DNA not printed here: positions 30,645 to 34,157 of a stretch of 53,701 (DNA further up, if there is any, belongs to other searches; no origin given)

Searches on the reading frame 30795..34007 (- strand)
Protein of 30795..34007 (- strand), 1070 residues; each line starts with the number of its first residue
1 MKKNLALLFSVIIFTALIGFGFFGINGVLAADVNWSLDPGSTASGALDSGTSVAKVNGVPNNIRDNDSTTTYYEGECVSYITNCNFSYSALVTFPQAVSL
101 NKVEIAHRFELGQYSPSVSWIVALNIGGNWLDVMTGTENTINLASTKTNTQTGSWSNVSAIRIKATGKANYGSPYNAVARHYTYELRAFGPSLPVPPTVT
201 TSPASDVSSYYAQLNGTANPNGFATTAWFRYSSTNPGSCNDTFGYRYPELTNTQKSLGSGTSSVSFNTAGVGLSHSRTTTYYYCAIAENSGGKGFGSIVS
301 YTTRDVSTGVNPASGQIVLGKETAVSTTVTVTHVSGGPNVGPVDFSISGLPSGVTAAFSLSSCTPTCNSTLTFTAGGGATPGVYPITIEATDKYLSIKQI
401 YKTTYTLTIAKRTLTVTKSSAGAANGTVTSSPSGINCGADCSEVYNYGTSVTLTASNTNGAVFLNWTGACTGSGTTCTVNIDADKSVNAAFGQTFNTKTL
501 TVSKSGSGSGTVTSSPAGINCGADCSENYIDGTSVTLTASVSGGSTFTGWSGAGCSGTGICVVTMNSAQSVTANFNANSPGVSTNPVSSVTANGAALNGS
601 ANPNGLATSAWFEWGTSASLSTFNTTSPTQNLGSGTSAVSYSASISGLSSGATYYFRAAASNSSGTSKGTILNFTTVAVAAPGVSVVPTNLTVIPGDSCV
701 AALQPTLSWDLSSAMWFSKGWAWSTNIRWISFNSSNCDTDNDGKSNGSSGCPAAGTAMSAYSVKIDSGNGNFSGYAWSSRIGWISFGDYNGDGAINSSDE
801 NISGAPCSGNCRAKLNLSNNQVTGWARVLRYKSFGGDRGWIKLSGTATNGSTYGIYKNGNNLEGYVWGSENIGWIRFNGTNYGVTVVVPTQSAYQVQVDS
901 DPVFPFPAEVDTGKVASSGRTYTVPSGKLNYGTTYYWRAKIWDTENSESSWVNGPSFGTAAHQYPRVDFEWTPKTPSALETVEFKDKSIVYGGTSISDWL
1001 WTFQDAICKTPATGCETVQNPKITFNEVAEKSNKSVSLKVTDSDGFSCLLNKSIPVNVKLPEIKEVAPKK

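Call 15: search_protein_families(library=pfam, proteins=[window:30795-34007:-], max_evalue=0.001)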
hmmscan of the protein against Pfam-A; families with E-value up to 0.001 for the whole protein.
window:30795-34007:- (1070 aa): 3 families
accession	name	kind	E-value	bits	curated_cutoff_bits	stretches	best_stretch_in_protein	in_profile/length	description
PF18998.6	Flg_new_2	-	3.9e-12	46.4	23.6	2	502-578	3-72/73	Divergent InlB B-repeat domain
PF25788.1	Ig_Rha78A_N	-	4.3e-09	37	27.4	1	890-960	34-102/105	Rha78A-like, N-terminal immunoglobulin domain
PF16656.11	Pur_ac_phosph_N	-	0.00083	20.3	30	1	607-675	25-92/93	Purple acid Phosphatase, N-terminal domain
